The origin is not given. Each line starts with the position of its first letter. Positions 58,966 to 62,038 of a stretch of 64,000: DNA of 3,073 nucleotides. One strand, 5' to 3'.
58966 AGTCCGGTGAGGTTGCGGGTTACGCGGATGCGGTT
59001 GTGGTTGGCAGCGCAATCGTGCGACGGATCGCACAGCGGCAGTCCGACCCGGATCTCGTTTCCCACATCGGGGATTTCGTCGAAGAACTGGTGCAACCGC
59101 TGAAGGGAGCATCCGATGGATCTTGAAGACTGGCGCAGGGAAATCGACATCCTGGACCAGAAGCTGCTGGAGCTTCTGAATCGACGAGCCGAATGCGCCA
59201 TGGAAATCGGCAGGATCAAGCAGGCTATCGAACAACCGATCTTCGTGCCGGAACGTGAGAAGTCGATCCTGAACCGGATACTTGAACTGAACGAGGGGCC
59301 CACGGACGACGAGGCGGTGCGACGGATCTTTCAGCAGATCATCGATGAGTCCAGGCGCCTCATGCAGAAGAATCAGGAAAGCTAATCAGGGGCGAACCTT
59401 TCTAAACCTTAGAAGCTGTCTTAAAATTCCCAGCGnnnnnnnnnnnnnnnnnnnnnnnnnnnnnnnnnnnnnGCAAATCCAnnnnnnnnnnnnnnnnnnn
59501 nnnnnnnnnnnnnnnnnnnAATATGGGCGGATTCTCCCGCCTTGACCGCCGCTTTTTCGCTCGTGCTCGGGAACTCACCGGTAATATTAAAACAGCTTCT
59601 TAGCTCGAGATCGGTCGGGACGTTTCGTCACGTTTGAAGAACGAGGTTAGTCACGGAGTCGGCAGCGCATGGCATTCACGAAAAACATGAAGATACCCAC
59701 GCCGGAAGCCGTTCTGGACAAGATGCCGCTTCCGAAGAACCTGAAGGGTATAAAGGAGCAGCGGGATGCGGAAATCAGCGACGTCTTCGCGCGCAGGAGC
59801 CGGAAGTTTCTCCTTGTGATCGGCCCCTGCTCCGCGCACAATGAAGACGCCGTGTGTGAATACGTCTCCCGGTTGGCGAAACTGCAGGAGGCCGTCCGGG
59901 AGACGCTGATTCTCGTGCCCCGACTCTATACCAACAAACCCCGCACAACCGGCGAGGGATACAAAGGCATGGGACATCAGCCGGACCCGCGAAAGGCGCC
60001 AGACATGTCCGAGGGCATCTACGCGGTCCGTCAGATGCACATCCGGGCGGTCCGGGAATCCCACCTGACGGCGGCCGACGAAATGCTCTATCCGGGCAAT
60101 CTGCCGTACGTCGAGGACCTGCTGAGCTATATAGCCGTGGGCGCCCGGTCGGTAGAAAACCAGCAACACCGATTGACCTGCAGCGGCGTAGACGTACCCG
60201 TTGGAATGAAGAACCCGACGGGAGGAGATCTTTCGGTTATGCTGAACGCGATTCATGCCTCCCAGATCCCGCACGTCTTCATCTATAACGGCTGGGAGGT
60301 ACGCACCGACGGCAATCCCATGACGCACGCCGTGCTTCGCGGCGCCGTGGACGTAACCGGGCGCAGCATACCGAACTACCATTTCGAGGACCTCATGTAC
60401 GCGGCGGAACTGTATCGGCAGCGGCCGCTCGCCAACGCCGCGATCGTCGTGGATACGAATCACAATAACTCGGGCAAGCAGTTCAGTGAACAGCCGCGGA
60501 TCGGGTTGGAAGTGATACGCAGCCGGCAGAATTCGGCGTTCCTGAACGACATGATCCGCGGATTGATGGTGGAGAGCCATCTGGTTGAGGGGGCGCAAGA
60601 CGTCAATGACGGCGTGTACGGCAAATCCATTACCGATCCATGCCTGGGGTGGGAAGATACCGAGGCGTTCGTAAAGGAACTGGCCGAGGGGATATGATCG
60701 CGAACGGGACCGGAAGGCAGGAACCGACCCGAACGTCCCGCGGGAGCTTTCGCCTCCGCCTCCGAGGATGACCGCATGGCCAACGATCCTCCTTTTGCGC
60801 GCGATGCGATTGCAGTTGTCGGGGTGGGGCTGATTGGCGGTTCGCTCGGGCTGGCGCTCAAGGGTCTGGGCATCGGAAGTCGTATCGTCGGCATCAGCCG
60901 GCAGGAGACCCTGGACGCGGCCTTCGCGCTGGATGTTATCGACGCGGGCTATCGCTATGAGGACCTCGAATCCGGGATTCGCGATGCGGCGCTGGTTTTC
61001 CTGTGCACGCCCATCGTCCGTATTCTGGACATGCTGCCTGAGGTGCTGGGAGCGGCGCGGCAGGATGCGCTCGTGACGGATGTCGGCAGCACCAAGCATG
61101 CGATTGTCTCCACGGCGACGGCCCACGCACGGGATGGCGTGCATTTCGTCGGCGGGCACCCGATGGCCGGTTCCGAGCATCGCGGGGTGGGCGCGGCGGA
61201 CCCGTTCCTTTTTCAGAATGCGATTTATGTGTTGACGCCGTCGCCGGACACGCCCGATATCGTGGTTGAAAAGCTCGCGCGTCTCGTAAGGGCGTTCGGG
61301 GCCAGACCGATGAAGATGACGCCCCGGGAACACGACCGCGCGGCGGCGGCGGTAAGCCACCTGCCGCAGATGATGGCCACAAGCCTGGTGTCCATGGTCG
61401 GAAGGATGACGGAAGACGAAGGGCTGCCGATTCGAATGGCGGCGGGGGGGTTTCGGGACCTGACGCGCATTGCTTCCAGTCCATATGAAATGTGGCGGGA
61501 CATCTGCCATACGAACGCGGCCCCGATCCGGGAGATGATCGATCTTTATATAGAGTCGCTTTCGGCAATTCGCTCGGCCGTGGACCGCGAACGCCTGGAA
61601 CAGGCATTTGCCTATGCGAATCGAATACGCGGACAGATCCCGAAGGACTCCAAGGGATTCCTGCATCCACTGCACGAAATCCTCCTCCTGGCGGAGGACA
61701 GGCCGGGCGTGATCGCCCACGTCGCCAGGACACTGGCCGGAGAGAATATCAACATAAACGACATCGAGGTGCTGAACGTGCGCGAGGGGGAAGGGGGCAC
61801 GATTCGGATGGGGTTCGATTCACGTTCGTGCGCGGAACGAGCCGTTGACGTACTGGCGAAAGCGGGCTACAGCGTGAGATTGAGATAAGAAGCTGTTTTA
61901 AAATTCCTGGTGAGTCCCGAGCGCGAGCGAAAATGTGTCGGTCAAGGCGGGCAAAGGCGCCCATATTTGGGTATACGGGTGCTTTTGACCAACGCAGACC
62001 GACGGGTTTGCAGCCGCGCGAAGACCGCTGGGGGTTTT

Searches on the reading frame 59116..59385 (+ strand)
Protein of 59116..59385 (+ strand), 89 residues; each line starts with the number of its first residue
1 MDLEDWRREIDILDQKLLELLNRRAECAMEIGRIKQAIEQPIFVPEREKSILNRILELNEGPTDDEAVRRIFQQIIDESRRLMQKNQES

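Call 37: search_protein_families(library=pfam, proteins=[window:59116-59385:+], max_evalue=0.001)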
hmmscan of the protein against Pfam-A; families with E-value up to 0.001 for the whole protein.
window:59116-59385:+ (89 aa): 1 family
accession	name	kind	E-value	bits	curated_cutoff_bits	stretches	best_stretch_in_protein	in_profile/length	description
PF01817.26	CM_2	-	1e-24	87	27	1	6-83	1-79/80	Chorismate mutase type II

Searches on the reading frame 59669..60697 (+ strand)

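Call 37: search_protein_families(library=pfam, proteins=[window:59669-60697:+], max_evalue=0.001)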
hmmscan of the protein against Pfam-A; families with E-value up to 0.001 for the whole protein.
window:59669-60697:+ (342 aa): 1 family
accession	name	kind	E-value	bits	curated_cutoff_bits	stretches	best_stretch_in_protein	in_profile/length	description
PF00793.26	DAHP_synth_1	-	3.4e-44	151.2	25.5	1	38-333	9-267/270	DAHP synthetase I family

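Call 78: search_protein_families(library=ncbifam, proteins=[window:59669-60697:+], max_evalue=0.01)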
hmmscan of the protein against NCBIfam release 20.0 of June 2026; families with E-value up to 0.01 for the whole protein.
window:59669-60697:+ (342 aa): 7 families
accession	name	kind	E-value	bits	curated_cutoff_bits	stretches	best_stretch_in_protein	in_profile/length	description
NF009395.0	PRK12755.1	subfamily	2.3e-100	335.8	343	1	3-340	12-346/355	3-deoxy-7-phosphoheptulonate synthase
TIGR00034.1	aroFGH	equivalog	1.8e-72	244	173.2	1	8-341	10-337/342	3-deoxy-7-phosphoheptulonate synthase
NF009396.0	PRK12756.1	subfamily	1e-68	231.8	463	1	7-341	13-343/349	Trp-sensitive 3-deoxy-7-phosphoheptulonate synthase AroH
NF006723.0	PRK09261.1-1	equivalog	1.2e-64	218.4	568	1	11-341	18-344/351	3-deoxy-7-phosphoheptulonate synthase AroG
TIGR01361.1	DAHP_synth_Bsub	equivalog_domain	9e-05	22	267.75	1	45-194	24-151/260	3-deoxy-7-phosphoheptulonate synthase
NF006421.0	PRK08673.1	subfamily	9.3e-05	21.8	335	1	35-186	84-212/338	3-deoxy-7-phosphoheptulonate synthase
NF009239.0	PRK12595.1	equivalog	0.0036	16.3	279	0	46-181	118-231/360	bifunctional 3-deoxy-7-phosphoheptulonate synthase/chorismate mutase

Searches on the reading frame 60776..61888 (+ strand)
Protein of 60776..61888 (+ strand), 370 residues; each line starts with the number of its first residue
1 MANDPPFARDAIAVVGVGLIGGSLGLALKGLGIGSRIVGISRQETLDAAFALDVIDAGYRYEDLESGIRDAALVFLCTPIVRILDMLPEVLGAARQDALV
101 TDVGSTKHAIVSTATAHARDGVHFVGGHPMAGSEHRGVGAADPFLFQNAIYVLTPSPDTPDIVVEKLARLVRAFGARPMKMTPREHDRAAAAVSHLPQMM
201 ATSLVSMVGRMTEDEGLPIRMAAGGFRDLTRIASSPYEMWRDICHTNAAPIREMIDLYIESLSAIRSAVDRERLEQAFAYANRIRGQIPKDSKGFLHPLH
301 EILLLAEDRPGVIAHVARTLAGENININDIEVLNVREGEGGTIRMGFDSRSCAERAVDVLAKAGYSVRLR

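Call 37: search_protein_families(library=pfam, proteins=[window:60776-61888:+], max_evalue=0.001)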
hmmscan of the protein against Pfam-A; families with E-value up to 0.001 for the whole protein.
window:60776-61888:+ (370 aa): 4 families
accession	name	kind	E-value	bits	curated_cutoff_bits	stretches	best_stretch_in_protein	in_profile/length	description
PF02153.23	PDH_N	-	2e-33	115.5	26.5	1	24-177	1-151/154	Prephenate dehydrogenase, nucleotide-binding domain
PF20463.3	PDH_C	-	1.7e-22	80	22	1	182-277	1-96/102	Prephenate dehydrogenase, dimerization domain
PF01842.31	ACT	-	2.9e-09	37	27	1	300-345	1-44/66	ACT domain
PF22629.2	ACT_AHAS_ss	-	2.2e-07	31.4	27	1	303-362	2-61/67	AHAS small subunit-like ACT domain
